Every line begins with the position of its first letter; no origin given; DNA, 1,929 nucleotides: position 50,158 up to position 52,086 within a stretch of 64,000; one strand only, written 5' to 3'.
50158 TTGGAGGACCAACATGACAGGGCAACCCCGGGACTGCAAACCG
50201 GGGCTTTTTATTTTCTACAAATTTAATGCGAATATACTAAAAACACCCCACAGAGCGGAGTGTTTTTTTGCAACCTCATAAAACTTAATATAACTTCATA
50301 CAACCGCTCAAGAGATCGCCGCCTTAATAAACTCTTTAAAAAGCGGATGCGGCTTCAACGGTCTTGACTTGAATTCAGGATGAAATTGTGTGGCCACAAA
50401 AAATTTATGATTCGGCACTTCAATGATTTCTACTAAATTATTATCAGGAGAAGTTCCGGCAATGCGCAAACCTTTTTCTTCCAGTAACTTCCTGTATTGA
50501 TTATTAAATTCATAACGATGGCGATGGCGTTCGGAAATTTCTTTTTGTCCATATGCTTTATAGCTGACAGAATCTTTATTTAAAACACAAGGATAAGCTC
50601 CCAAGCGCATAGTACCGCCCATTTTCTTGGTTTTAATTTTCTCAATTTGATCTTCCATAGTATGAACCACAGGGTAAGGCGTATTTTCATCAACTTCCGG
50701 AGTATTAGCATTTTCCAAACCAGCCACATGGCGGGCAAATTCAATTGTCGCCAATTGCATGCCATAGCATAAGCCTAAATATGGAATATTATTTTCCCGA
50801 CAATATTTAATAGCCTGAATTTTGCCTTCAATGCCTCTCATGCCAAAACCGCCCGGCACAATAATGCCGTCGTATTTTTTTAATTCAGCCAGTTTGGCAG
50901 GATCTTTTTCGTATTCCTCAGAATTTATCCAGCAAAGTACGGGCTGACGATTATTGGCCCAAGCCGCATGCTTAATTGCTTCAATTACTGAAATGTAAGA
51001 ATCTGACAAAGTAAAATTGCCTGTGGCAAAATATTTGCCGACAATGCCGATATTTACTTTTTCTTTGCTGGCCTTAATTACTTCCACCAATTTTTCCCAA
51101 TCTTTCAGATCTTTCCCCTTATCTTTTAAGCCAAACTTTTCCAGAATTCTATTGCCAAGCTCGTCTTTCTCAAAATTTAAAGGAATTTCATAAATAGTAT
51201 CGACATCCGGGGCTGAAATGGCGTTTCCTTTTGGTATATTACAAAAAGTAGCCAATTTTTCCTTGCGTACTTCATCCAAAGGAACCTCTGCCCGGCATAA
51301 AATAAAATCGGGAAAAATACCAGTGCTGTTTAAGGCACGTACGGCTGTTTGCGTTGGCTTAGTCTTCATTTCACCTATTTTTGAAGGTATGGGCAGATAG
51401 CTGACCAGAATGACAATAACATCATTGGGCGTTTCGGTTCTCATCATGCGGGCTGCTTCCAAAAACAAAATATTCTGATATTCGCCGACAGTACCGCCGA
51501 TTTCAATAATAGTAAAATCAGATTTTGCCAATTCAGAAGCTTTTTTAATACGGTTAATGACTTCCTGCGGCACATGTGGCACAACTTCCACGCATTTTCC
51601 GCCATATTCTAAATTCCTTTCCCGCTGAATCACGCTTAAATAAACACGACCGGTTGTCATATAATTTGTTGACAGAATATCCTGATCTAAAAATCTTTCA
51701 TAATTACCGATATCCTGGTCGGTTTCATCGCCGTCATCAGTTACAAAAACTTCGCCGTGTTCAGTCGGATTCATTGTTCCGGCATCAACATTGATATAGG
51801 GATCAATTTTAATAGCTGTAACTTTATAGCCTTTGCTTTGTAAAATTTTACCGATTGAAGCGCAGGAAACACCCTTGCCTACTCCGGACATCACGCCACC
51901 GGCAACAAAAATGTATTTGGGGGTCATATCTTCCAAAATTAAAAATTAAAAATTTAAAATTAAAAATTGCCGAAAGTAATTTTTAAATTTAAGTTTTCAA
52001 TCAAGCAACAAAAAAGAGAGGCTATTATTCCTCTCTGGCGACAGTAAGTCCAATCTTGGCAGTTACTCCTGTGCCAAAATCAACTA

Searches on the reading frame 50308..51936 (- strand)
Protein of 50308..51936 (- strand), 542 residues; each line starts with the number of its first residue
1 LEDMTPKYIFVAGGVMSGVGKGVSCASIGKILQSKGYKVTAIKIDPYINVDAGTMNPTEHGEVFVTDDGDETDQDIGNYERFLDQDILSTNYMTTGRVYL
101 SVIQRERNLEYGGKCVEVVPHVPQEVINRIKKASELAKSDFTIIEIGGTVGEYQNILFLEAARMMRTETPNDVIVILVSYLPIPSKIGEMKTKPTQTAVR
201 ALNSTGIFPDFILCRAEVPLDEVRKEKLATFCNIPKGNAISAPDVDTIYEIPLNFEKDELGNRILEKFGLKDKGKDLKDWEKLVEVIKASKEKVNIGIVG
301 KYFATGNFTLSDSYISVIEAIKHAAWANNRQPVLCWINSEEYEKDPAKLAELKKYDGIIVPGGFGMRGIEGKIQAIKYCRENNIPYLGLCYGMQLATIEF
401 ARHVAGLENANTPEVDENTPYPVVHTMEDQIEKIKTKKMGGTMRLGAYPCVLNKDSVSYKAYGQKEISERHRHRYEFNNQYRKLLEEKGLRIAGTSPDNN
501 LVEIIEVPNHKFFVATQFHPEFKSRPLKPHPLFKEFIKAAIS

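Call 53: search_protein_families(library=pfam, proteins=[window:50308-51936:-], max_evalue=0.01)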
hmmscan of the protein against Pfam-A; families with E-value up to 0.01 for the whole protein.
window:50308-51936:- (542 aa): 4 families
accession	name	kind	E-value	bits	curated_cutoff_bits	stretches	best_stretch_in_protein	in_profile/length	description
PF06418.20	CTP_synth_N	-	1.8e-104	349.3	26.1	1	7-270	1-265/265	CTP synthase N-terminus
PF00117.34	GATase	-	7.5e-42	143.6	22.8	1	310-538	2-189/190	Glutamine amidotransferase class-I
PF07722.19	Peptidase_C26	-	5.9e-09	36.5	20.5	1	374-521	96-219/219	Peptidase C26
PF01656.29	CbiA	-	1.1e-06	29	25.4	1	15-293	6-68/125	CobQ/CobB/MinD/ParA nucleotide binding domain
